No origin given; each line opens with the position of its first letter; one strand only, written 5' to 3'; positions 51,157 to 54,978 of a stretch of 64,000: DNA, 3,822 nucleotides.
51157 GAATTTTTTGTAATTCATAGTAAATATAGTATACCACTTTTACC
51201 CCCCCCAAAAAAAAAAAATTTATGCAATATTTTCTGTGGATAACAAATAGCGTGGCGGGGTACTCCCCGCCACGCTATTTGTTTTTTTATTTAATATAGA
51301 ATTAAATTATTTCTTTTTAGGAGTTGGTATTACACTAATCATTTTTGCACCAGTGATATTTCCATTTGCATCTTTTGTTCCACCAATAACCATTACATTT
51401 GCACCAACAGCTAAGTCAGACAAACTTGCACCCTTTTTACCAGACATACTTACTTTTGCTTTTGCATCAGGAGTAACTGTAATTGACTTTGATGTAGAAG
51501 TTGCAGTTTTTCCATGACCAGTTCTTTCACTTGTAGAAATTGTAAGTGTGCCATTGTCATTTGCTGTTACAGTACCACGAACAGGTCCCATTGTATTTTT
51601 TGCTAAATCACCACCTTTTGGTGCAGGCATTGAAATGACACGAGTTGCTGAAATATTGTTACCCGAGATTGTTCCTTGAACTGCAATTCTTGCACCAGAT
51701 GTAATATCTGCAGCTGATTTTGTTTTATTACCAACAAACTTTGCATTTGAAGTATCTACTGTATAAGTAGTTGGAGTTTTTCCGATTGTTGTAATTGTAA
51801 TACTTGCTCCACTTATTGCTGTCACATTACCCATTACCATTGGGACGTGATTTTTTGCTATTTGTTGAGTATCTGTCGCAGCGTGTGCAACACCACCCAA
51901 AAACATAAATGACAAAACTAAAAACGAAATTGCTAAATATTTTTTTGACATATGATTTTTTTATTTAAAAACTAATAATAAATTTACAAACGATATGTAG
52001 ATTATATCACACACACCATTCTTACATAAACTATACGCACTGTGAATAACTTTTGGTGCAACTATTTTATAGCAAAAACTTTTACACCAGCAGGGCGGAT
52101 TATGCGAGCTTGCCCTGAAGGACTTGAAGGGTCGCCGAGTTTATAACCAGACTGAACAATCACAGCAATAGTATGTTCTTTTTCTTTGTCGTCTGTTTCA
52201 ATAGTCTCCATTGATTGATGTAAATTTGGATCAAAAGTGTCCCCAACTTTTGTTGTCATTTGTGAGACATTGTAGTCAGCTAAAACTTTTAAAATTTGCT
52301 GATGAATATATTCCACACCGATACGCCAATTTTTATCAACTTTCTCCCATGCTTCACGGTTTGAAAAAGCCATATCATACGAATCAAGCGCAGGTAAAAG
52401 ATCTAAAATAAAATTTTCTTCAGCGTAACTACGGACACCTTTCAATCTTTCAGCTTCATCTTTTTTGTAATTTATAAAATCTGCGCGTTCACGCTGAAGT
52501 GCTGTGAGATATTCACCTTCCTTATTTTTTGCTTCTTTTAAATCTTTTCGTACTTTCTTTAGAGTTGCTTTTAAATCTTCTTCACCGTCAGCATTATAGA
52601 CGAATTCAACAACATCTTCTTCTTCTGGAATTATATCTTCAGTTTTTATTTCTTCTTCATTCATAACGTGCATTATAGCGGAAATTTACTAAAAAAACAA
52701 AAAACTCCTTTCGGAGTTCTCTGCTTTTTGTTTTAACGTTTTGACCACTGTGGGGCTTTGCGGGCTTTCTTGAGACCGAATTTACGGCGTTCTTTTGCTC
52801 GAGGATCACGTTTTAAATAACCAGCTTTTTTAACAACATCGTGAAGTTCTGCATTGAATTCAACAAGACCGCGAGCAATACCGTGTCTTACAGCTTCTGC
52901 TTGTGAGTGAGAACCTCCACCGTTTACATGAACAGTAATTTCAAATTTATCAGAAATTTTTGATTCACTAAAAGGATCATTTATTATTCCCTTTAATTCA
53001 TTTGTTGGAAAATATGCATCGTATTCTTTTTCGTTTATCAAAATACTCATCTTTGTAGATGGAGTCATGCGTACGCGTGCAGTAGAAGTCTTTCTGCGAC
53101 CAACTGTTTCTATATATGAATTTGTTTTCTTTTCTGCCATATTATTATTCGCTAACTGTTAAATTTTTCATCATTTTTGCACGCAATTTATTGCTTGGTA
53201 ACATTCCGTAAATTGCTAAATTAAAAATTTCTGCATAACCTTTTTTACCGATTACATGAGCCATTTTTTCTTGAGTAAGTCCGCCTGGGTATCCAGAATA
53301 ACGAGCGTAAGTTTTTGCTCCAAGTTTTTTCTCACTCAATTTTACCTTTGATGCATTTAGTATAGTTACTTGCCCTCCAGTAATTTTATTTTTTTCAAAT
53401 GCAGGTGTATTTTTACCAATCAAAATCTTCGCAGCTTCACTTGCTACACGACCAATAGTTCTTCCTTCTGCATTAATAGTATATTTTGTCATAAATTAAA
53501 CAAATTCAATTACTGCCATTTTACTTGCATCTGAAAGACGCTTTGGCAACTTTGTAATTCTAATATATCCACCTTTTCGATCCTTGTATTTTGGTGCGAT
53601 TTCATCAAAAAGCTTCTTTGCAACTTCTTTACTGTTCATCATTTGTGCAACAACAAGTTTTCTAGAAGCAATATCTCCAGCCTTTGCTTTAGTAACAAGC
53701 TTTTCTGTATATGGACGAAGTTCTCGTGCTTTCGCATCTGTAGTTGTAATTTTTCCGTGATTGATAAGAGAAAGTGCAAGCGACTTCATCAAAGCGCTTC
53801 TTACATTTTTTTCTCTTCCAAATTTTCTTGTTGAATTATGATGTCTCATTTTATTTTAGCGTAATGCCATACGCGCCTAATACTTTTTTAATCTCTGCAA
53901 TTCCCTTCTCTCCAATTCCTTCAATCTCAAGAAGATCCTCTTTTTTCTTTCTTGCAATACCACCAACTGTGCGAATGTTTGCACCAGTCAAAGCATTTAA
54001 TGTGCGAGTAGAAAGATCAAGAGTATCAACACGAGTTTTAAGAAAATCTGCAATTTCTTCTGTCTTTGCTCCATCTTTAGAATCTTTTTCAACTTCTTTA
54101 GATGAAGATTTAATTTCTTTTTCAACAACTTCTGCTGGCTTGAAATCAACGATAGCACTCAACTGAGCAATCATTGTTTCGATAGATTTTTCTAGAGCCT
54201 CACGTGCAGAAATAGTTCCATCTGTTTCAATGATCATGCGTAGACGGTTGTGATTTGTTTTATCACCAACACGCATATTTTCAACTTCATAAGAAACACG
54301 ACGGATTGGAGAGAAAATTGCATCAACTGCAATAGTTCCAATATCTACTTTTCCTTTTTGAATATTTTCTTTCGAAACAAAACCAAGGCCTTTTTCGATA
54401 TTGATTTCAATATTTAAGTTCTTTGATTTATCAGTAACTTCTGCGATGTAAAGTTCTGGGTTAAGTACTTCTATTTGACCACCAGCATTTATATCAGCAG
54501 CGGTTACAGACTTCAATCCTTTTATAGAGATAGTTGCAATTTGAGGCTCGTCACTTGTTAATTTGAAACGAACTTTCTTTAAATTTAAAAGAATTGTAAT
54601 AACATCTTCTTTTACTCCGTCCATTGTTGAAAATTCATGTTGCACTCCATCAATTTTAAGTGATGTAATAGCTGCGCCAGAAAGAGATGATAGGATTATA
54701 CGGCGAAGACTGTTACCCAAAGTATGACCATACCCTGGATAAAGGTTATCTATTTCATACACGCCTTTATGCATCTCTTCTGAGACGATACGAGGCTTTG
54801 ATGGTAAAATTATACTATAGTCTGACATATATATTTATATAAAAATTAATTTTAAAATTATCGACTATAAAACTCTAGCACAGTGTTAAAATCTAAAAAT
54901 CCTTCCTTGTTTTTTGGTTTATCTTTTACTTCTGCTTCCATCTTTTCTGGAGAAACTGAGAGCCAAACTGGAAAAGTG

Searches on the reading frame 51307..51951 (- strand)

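Call 14: search_protein_families(library=pfam, proteins=[window:51307-51951:-], max_evalue=0.001)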
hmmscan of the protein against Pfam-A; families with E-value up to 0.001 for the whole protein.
window:51307-51951:- (214 aa): 1 family
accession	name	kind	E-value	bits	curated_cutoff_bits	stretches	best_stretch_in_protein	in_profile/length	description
PF18914.6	DUF5666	-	2.8e-05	24.8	27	0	41-105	2-59/60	Domain of unknown function (DUF5666)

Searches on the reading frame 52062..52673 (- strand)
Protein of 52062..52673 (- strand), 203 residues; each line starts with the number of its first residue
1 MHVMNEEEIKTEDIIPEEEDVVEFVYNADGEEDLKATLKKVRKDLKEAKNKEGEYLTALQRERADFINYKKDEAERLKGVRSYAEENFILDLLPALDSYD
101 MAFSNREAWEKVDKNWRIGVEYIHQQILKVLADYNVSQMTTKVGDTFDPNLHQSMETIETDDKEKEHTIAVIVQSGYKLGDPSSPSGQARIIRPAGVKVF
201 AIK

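Call 14: search_protein_families(library=pfam, proteins=[window:52062-52673:-], max_evalue=0.001)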
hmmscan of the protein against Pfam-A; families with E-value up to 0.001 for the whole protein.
window:52062-52673:- (203 aa): 1 family
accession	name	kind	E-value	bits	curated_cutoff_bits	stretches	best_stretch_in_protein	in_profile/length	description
PF01025.24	GrpE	-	8.9e-34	117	25.8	1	30-199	5-163/165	GrpE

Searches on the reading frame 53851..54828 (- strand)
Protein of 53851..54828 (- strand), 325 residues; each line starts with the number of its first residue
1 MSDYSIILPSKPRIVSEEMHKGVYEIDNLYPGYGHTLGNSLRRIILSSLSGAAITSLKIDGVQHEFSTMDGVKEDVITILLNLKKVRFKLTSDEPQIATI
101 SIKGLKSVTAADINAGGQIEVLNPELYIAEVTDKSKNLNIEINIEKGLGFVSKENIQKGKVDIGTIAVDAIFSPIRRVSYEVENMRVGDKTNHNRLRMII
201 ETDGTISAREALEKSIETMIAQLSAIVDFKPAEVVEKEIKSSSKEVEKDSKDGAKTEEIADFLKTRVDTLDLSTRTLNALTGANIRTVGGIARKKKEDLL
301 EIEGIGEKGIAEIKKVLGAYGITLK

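Call 14: search_protein_families(library=pfam, proteins=[window:53851-54828:-], max_evalue=0.001)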
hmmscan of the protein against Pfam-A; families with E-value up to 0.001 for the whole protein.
window:53851-54828:- (325 aa): 4 families
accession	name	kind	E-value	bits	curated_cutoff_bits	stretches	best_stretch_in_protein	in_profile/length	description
PF01000.31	RNA_pol_A_bac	-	2.9e-28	98.9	33.9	1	58-173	2-119/119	RNA polymerase Rpb3/RpoA insert domain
PF01193.29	RNA_pol_L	-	2.8e-19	69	24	1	31-223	5-74/74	RNA polymerase Rpb3/Rpb11 dimerisation domain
PF03118.21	RNA_pol_A_CTD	-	4.8e-16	58.7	23.8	1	257-317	5-65/67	Bacterial RNA polymerase, alpha chain C terminal domain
PF13656.11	RNA_pol_L_2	-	5.2e-05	23.3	27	0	194-226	40-72/75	RNA polymerase Rpb3/Rpb11 dimerisation domain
